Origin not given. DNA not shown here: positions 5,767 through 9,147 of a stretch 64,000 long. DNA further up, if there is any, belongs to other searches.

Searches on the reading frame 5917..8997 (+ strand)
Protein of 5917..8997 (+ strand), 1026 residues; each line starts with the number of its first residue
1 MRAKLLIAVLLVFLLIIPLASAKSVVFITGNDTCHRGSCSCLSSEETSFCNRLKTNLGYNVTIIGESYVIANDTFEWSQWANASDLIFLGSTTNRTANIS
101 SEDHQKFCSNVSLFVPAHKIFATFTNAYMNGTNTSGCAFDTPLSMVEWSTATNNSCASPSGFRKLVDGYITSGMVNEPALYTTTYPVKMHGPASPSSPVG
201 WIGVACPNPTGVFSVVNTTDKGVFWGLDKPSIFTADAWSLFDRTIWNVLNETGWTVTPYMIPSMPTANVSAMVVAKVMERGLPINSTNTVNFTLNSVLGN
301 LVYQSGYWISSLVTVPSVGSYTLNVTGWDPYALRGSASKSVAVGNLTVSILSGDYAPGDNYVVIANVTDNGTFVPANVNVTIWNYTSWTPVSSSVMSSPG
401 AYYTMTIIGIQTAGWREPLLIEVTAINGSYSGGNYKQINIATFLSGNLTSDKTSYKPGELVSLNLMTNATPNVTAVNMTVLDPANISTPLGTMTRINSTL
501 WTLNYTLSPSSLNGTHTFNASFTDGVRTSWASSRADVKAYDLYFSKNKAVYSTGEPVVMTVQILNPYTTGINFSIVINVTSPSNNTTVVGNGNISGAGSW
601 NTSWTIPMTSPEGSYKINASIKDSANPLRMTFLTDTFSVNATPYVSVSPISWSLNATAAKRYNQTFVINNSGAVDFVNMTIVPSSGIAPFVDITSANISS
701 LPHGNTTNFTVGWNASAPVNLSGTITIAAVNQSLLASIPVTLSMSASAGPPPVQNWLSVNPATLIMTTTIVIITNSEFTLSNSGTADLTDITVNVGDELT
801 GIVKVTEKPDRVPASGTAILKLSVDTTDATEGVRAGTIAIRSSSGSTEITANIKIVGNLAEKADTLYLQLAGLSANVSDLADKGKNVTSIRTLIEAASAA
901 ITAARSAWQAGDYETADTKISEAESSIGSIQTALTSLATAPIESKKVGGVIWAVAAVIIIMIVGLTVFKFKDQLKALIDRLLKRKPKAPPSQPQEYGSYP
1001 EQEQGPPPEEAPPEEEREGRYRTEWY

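Call 43: search_protein_families(library=pfam, proteins=[window:5917-8997:+], max_evalue=1)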
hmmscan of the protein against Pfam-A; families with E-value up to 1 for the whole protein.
window:5917-8997:+ (1026 aa): 3 families
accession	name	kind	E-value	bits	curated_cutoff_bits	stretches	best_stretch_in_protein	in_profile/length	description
PF01835.25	MG2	-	2e-12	47.8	32.8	2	542-627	2-88/96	MG2 domain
PF13199.12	Glyco_hydro_66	-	0.00027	20.1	23.7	1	547-626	2-76/546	Glycosyl hydrolase family 66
PF16535.10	T3SSipB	-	0.12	13.1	31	1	889-942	47-98/155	Type III cell invasion protein SipB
